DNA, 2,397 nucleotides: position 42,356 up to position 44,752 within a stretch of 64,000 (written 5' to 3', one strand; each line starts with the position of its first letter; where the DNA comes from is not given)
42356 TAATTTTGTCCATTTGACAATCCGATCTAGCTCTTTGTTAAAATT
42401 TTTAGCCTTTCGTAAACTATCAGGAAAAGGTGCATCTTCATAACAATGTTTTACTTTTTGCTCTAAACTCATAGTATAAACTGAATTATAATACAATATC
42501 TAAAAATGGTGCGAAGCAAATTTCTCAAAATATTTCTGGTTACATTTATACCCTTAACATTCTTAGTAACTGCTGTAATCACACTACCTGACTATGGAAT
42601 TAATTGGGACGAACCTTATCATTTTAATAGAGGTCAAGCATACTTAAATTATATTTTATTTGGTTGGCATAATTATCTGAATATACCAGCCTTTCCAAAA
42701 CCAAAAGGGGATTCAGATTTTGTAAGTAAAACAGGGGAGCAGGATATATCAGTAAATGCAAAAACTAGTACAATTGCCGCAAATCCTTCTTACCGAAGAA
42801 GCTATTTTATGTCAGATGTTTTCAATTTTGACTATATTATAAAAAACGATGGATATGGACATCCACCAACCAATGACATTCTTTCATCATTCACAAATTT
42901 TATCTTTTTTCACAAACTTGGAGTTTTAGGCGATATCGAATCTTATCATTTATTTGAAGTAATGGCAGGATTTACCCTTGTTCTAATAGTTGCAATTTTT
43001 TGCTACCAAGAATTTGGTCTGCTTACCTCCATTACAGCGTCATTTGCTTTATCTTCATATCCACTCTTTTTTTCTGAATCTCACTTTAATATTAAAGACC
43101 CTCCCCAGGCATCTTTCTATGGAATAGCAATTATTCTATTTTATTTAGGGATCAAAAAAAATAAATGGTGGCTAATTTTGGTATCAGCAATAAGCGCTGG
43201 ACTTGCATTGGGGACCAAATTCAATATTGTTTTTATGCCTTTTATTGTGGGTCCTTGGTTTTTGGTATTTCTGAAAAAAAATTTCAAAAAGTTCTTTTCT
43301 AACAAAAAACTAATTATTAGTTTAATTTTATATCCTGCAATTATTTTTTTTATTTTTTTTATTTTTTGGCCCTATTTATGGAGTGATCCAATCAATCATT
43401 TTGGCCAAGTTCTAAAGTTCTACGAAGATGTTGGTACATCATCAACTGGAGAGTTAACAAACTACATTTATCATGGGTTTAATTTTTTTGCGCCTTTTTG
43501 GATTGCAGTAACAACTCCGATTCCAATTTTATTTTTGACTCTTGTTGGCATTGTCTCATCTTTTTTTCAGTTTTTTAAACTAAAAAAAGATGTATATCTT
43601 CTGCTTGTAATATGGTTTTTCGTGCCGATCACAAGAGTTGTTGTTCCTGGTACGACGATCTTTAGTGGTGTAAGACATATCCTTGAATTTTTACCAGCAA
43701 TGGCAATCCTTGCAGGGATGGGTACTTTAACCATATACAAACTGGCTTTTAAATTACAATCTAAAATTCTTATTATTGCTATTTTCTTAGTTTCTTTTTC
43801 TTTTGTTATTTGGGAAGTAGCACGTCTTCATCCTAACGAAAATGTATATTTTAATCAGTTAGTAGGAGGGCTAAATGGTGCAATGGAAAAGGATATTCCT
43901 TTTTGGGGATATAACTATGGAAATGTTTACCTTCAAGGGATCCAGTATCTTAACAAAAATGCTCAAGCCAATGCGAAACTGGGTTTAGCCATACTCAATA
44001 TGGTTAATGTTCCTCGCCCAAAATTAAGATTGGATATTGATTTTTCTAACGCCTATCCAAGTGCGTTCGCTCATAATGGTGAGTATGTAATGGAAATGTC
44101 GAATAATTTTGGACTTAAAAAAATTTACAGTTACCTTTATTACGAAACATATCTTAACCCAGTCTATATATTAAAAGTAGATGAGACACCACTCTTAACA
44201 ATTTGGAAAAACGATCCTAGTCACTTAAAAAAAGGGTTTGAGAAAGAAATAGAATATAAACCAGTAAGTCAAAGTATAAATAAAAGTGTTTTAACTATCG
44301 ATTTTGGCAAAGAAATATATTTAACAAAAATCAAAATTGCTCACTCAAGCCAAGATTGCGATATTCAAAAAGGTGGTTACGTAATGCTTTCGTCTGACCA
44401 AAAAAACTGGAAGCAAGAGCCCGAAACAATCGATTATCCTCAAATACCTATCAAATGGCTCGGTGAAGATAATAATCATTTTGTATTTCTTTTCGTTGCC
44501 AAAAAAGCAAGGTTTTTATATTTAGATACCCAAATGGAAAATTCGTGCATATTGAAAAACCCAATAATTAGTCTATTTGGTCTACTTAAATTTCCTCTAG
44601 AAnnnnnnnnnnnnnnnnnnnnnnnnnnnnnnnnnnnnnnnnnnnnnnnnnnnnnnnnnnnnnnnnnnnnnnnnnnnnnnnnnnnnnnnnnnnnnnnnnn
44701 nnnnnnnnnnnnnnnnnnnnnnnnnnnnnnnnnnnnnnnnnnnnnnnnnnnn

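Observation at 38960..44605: Paralogous GT-C pair with C-terminal beta-sandwich-like tails flanks a divergently transcribed methyltransferase and a secreted protein.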

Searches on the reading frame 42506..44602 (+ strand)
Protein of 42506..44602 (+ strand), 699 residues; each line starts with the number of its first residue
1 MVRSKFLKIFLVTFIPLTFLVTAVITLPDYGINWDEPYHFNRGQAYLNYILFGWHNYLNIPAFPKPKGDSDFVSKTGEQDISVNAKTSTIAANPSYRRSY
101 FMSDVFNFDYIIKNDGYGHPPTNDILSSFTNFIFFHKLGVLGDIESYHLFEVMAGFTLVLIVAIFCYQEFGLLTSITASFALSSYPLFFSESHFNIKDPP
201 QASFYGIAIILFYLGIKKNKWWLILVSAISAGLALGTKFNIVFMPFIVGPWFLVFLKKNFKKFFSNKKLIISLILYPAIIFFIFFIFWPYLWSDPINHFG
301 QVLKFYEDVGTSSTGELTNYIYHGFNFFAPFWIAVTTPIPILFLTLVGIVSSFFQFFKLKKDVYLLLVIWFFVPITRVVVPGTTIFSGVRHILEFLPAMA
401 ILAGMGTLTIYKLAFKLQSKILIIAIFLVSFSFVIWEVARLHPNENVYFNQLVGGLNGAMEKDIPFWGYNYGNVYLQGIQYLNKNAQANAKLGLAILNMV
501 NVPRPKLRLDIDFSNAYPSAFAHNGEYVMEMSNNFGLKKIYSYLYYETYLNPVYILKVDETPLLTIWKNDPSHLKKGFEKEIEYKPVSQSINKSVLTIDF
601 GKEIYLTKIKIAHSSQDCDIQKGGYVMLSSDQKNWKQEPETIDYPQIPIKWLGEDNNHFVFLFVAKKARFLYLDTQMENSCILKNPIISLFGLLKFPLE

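Call 5: search_protein_families(library=pfam, proteins=[window:42506-44602:+], max_evalue=0.01)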
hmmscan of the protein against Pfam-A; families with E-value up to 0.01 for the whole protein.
window:42506-44602:+ (699 aa): 1 family
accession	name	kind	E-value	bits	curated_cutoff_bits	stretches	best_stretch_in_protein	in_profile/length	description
PF13231.12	PMT_2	-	5.5e-08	33.6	26.1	1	143-275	20-148/160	Dolichyl-phosphate-mannose-protein mannosyltransferase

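Call 26: find_homologous_proteins(query=window:42506-44602:+, max_evalue=0.00001)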
Query window:42506-44602:+ (699 aa): 915 proteins with E <= 0.00001 among 8000 candidates; the best 120 are listed.
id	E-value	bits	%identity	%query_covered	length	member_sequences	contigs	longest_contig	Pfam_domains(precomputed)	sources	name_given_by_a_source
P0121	0.0e+0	1592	100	100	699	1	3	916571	PF13231.13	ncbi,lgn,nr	ncbi:MAG: glycosyltransferase family 39 protein [Candidatus Woesebacteria bacterium]|nr:MAG: glycosy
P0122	0.0e+0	1104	69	96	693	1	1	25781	PF13231.13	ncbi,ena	-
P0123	0.0e+0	1011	63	98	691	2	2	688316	PF13231.13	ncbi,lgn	-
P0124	4.1e-269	913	57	99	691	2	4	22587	PF13231.13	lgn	-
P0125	2.4e-268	910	56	99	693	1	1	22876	PF13231.13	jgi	jgi:hypothetical protein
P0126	6.3e-266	902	58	98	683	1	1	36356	PF13231.13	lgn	-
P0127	5.0e-255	866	57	99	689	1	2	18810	PF13231.13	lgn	-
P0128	4.5e-252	857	57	98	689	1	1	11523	PF13231.13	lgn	-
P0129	4.0e-249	847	57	99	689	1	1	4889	PF13231.13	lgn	-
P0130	2.9e-247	841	54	98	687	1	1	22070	PF13231.13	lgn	-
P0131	2.7e-243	828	52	99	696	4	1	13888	-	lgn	-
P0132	9.9e-236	803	50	100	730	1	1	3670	PF13231.13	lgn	-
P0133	3.0e-232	791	52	96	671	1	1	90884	PF13231.13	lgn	-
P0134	4.3e-229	781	51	99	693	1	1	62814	PF13231.13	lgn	-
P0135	5.5e-229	780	50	98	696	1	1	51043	-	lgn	-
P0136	1.2e-227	776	51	97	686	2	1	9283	PF13231.13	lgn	-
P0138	4.8e-221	754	51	97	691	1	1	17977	PF13231.13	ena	-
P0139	2.4e-219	748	49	99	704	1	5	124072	PF02366.25,PF13231.13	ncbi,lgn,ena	-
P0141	1.7e-215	736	48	98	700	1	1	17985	PF13231.13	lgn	-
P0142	4.3e-215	734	49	100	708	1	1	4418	PF13231.13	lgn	-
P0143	1.8e-214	732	48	99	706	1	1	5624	PF13231.13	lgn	-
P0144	2.3e-214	732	49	98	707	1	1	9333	PF13231.13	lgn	-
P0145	6.3e-212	724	48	98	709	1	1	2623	PF13231.13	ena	-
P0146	1.9e-209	716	48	98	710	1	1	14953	PF13231.13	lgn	-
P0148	2.5e-208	712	47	99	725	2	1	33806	PF13231.13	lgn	-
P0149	3.7e-208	711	47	100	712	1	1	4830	PF02366.25,PF13231.13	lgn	-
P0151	2.7e-207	709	48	100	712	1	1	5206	PF13231.13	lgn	-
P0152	3.1e-207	708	48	99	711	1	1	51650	PF13231.13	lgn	-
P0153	4.4e-207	708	47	99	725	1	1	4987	PF13231.13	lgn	-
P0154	1.1e-206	707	47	98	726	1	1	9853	PF13231.13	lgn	-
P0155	5.2e-206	704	46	99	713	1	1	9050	PF13231.13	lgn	-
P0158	1.5e-204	699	46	99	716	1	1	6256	PF13231.13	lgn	-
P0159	1.6e-204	699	47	99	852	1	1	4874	PF13231.13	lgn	-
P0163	7.9e-203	694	46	98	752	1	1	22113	PF13231.13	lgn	-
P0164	1.5e-202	693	46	99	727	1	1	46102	PF13231.13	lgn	-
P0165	2.0e-202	692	46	100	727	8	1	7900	PF13231.13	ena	-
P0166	3.1e-202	692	47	98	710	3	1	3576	PF13231.13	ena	-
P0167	4.8e-202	691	46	98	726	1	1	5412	PF13231.13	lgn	-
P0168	1.4e-201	690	48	99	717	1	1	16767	PF13231.13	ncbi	-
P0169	1.7e-201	689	45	99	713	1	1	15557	PF13231.13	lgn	-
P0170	4.4e-201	688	46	99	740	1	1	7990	PF13231.13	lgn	-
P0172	2.9e-200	685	47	96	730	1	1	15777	PF13231.13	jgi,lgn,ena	-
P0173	3.0e-200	685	45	99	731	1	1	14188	PF13231.13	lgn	-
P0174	3.2e-200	685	47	98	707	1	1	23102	PF13231.13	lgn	-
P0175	4.8e-200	685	48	96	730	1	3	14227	PF13231.13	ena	-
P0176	1.4e-199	683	46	99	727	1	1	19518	PF13231.13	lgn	-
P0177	3.5e-199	682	47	98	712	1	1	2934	PF13231.13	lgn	-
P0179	6.7e-199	681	44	99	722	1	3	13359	PF13231.13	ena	-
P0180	7.4e-199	681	46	99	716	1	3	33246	PF02366.25,PF13231.13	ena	-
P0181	7.6e-199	681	46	99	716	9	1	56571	PF02366.25,PF13231.13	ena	-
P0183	2.6e-198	679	45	97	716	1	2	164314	PF13231.13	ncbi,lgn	-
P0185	4.1e-198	678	47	98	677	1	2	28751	PF00754.32,PF13231.13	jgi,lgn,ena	-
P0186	6.0e-198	678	46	100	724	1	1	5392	PF13231.13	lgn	-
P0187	2.4e-197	676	46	99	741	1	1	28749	PF13231.13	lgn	-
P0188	2.4e-197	676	45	99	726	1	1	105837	PF02366.25,PF13231.13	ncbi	-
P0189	2.9e-197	675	46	99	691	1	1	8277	PF13231.13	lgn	-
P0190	3.0e-197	675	48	98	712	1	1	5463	PF13231.13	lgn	-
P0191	3.5e-197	675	47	99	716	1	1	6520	PF13231.13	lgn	-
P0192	3.6e-197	675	46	96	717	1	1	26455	PF13231.13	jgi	-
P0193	9.2e-197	674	46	99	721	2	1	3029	PF13231.13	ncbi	-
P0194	1.1e-196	673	47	96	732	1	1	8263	PF13231.13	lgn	-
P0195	1.2e-196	673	46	97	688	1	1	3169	PF02366.25,PF13231.13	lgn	-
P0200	9.3e-196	670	45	99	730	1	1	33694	PF13231.13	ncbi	-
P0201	1.1e-195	670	46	98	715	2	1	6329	PF13231.13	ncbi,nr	ncbi:MAG: glycosyltransferase family 39 protein [Candidatus Woesebacteria bacterium]|nr:glycosyltran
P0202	2.8e-195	669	47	98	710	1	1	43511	PF13231.13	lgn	-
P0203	1.1e-194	667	46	98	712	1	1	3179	PF13231.13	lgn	-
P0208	5.2e-193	661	45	98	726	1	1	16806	PF13231.13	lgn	-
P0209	5.4e-193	661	45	98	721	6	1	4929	PF13231.13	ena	-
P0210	7.1e-193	661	46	99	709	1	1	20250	PF13231.13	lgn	-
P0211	7.2e-193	661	45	98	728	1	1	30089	PF02366.25,PF13231.13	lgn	-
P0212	9.1e-193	661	44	98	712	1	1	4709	PF13231.13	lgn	-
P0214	1.5e-192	660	44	99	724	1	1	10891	PF13231.13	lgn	-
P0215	2.0e-192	659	45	99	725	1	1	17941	PF13231.13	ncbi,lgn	-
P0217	2.3e-192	659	45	98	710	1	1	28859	PF13231.13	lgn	-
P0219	2.9e-192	659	47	94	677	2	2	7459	PF13231.13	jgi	-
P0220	4.0e-192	658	44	99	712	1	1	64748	PF13231.13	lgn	-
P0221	1.8e-191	656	44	98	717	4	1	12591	PF02366.25,PF13231.13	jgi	-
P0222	2.3e-191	656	45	99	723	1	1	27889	PF13231.13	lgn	-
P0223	2.5e-191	656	46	97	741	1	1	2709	PF00754.32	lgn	-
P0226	4.0e-191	655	44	99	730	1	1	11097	PF13231.13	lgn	-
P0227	4.1e-191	655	45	97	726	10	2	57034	PF13231.13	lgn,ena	-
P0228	6.2e-191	655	45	97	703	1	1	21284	PF13231.13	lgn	-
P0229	7.1e-191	654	44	98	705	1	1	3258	PF02366.25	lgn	-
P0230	7.8e-191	654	44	100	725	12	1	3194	PF13231.13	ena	-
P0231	1.4e-190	653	46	97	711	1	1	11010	PF13231.13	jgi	jgi:hypothetical protein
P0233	1.6e-190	653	44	99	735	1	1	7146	PF00754.32,PF13231.13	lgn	-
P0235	6.2e-190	651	45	99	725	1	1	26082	PF13231.13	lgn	-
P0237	3.5e-189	649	45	98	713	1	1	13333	PF13231.13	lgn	-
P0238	3.1e-188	646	45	97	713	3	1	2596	PF02366.25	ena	-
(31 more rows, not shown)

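Call 34: find_related_loci(query=A2, collection=genome_contigs, flank=6000)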
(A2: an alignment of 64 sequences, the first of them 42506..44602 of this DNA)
Query A2 (699 aa) in genome_contigs; peptide patterns used: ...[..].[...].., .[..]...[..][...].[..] (x = any residue, [..] = any of these).
217 stretches matched a pattern; 132 encode a relative of the query (tblastn E <= 1e-3); the best 80 are kept; 75 distinct loci.
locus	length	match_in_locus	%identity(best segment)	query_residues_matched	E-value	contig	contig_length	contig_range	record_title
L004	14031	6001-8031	59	15-692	0e+0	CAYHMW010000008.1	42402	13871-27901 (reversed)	MAG TPA_asm: uncultured Gammaproteobacteria bacterium isolate ERP119705_co13_486 genome assembly, contig: NODE_1042_leng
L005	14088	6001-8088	57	1-692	0e+0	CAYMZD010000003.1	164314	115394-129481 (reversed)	MAG TPA_asm: uncultured Gammaproteobacteria bacterium isolate binchicken_co110_145 genome assembly, contig: NODE_230_len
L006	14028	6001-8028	50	15-693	0e+0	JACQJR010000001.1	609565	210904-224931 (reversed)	MAG: Candidatus Microgenomates bacterium isolate NC_groundwater_1156_Ag_S-0.1um_40_307 S_p1_S3_coassembly_k141_153347, w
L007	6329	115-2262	45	5-697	0e+0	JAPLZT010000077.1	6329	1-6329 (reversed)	MAG: Candidatus Woesebacteria bacterium isolate LacPavin_0920_WC90_MAG_37_8 LacPavin_0920_WC90_scaffold_538747, whole ge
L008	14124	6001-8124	44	10-697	0e+0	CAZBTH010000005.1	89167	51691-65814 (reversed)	MAG TPA_asm: uncultured Gammaproteobacteria bacterium isolate SRP062349_co2_276 genome assembly, contig: NODE_157_length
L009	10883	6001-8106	45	4-692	0e+0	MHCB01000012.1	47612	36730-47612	MAG: Candidatus Blackburnbacteria bacterium RIFCSPHIGHO2_12_FULL_44_25 rifcsphigho2_12_scaffold_1834, whole genome shotg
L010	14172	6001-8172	44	1-693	0e+0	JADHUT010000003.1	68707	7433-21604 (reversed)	MAG: Candidatus Microgenomates bacterium isolate BS150m-G53 BS-150m-C278, whole genome shotgun sequence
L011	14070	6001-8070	43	10-697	0e+0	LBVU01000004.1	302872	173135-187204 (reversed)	MAG: Candidatus Woesebacteria bacterium GW2011_GWB1_39_10 UT17_C0004, whole genome shotgun sequence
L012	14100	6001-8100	44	9-692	0e+0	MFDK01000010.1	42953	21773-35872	MAG: Candidatus Daviesbacteria bacterium RIFCSPLOWO2_01_FULL_37_10 rifcsplowo2_01_scaffold_1669, whole genome shotgun se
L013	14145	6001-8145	45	1-693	0e+0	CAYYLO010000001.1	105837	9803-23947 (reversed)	MAG TPA_asm: uncultured Gammaproteobacteria bacterium isolate binchicken_co144_799 genome assembly, contig: NODE_452_len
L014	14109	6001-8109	49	5-697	0e+0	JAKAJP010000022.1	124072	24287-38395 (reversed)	MAG: bacterium isolate WY4.bin110 NODE_142_length_124072_cov_1.955061, whole genome shotgun sequence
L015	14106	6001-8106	46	5-693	0e+0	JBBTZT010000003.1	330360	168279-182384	MAG: Patescibacteria group bacterium isolate H41-bin064_1 H41_bin064_1_000000000003, whole genome shotgun sequence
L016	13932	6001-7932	42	10-693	1e-159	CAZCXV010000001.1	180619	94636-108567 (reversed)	MAG TPA_asm: uncultured Gammaproteobacteria bacterium isolate SRP062349_co2_267 genome assembly, contig: NODE_32_length_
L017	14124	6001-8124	44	10-697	0e+0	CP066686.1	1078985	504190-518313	MAG: Candidatus Woesebacteria bacterium isolate NC_groundwater_442_Ag_B-0.1um_40_41 chromosome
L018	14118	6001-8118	38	7-695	1e-158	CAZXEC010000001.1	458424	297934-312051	MAG TPA_asm: uncultured Gammaproteobacteria bacterium isolate binchicken_co110_1207 genome assembly, contig: NODE_32_len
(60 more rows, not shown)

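Call 38: search_protein_families(library=ncbifam, proteins=[window:42506-44602:+], max_evalue=0.001)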
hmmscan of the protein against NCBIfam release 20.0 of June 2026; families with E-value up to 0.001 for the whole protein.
window:42506-44602:+ (699 aa): 0 families

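Call 41: predict_structure(alignment_id=A2)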
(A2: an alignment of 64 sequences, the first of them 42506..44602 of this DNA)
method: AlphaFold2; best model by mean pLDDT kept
length: 699 residues; sequences in the alignment: 64
mean_pLDDT: 93.5   pTM: 0.92
mean pLDDT of the five models: 93.5, 91.5, 91.3, 89.6, 89.0
residues with pLDDT >= 90: 577; 70-90: 110; 50-70: 11; < 50: 1
segments of 3 or more residues with pLDDT < 50: none
pLDDT, mean of each block of 10 residues (from residue 1): 86 98 96 90 97 95 86 85 86 88 93 84 97 96 96 98 98 98 96 92 98 98 98 95 97 97 97 98 96 92 85 81 92 97 98 95 97 96 81 96 98 95 96 96 94 95 84 89 98 90 92 95 95 78 95 95 96 93 95 96 96 95 97 95 93 93 96 97 96 75
secondary structure, 60 per line:
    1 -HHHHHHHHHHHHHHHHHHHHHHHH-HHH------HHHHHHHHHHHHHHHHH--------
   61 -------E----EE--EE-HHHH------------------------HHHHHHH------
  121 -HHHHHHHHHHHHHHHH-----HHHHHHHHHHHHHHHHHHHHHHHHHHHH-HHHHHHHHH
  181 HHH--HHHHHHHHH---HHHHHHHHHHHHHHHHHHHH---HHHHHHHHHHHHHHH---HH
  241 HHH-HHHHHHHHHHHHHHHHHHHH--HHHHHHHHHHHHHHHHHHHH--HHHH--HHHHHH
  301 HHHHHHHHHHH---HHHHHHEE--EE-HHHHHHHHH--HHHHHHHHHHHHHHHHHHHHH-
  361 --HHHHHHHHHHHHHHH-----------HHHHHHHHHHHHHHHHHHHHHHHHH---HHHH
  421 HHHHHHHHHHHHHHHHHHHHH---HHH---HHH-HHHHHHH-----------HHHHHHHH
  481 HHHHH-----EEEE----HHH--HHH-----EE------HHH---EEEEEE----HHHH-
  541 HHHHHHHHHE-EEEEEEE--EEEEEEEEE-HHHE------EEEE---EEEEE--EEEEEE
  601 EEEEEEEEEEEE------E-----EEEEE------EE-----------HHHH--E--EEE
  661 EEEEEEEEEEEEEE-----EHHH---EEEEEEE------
elements in order (helices of 4 or more, strands of 3 or more residues): H2-25 H36-52 H80-83 H108-114 H122-137 H143-170 H172-183 H186-194 H198-217 H221-235 H239-243 H245-264 H267-286 H289-292 H295-311 H315-320 H328-336 H339-359 H363-377 H389-413 H417-441 H455-461 H473-485 E491-494 E526-531 H536-539 H541-549 E552-558 E561-569 E581-584 E588-592 E595-612 E625-629 H649-652 E658-674 E687-693

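Call 46: fold_search(model_id=the predicted structure, library=pdb)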
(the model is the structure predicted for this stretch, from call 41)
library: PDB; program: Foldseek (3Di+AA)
matches with E <= 10: 472; with E <= 0.001: 37
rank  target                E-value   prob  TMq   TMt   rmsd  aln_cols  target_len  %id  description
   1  7oci_F                7.5e-08  1.00  0.40  0.43  11.3       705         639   13  Cryo-EM structure of yeast Ost6p containing oligosaccharyltransferase complex (released 2022-02-16)
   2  3wak                  2.7e-07  1.00  0.39  0.32  14.4       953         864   10  Crystal structure of the Archaeoglobus fulgidus oligosaccharyltransferase (O29867_ARCFU) in the apo form (released 2013-10-30)
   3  5gmy_A                3.9e-07  1.00  0.40  0.34  16.4       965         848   10  Crystal structure of the Archaeoglobus fulgidus oligosaccharyltransferase (O29867_ARCFU) tethered with an acceptor pep (released 2017-02-01)
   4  6s7o_A                4.3e-07  1.00  0.41  0.43  12.4       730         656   10  Cryo-EM structure of human oligosaccharyltransferase complex OST-A (released 2019-12-18)
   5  5f15                  4.9e-07  1.00  0.39  0.49  11.5       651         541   11  Crystal Structure of ArnT from Cupriavidus metallidurans bound to Undecaprenyl phosphate (released 2016-02-17)
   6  6ezn_F                5.9e-07  1.00  0.41  0.44  12.5       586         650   14  Cryo-EM structure of the yeast oligosaccharyltransferase (OST) complex (released 2018-01-17)
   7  8pn9_A                5.9e-07  1.00  0.43  0.45  12.8       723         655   10  Structure of human oligosaccharyltransferase OST-A complex bound to NGI-1 (released 2024-05-08)
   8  8age_A                6.1e-07  1.00  0.43  0.46  10.1       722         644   13  Structure of yeast oligosaccharylransferase complex with acceptor peptide bound (released 2022-12-07)
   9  5ezm                  7.7e-07  1.00  0.39  0.49  11.9       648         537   13  Crystal Structure of ArnT from Cupriavidus metallidurans in the apo state (released 2016-02-17)
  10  7e9s_A                1.3e-06  1.00  0.41  0.34  13.5       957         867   10  Archaeal oligosaccharyltransferase AglB from Archaeoglobus fulgidus in complex with an inhibitory peptide and a dolich (released 2021-09-08)
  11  8agb_A                2.0e-06  1.00  0.41  0.44  12.0       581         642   13  Structure of yeast oligosaccharylransferase complex with lipid-linked oligosaccharide bound (released 2022-12-07)
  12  3waj                  2.2e-06  1.00  0.39  0.35  15.0       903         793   12  Crystal structure of the Archaeoglobus fulgidus oligosaccharyltransferase (O29867_ARCFU) complex with Zn and sulfate (released 2013-10-30)
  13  8b6l_I                3.3e-06  1.00  0.39  0.40  11.9       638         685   12  Subtomogram average of the human Sec61-TRAP-OSTA-translocon (released 2022-12-07)
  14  6c26_A                3.5e-06  1.00  0.43  0.46  13.3       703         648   12  The Cryo-EM structure of a eukaryotic oligosaccharyl transferase complex (released 2018-01-31)
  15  8agc_A                3.8e-06  1.00  0.43  0.43   9.6       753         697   14  Structure of yeast oligosaccharylransferase complex with lipid-linked oligosaccharide and non-acceptor peptide bound (released 2022-12-07)
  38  5xnr                  1.1e-03  1.00  0.12  0.22   4.4       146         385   14  Truncated AlyQ with CBM32 and alginate lyase domains (released 2018-06-13)
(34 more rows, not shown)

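Call 60: search_protein_families(library=pfam, alignment_id=A2, max_evalue=0.01)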
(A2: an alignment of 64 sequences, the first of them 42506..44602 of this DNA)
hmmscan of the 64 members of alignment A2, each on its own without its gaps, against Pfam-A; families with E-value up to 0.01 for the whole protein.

A. member 1, window:42506-44602:+ (699 aa): 1 family
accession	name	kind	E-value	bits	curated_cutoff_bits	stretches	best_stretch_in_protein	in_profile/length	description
PF13231.12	PMT_2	-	5.5e-08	33.6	26.1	1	143-275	20-148/160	Dolichyl-phosphate-mannose-protein mannosyltransferase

B. families by the number of members that match (of 64 scanned): 5 families
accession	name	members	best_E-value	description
PF13231.12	PMT_2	63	1.8e-15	Dolichyl-phosphate-mannose-protein mannosyltransferase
PF00754.31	F5_F8_type_C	18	1.1e-05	F5/8 type C domain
PF02366.24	PMT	14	2.8e-08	Dolichyl-phosphate-mannose-protein mannosyltransferase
PF22633.2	F5_F8_type_C_2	5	0.00037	NedA-like, galactose-binding domain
PF24689.1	TriTu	1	0.0018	Immunity protein TriTu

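Call 72: search_solved_structures(query=A2, max_evalue=0.1)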
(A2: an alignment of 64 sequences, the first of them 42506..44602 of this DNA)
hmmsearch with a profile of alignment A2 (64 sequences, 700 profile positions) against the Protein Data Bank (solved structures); distinct sequences matched with E-value up to 0.1: 0.
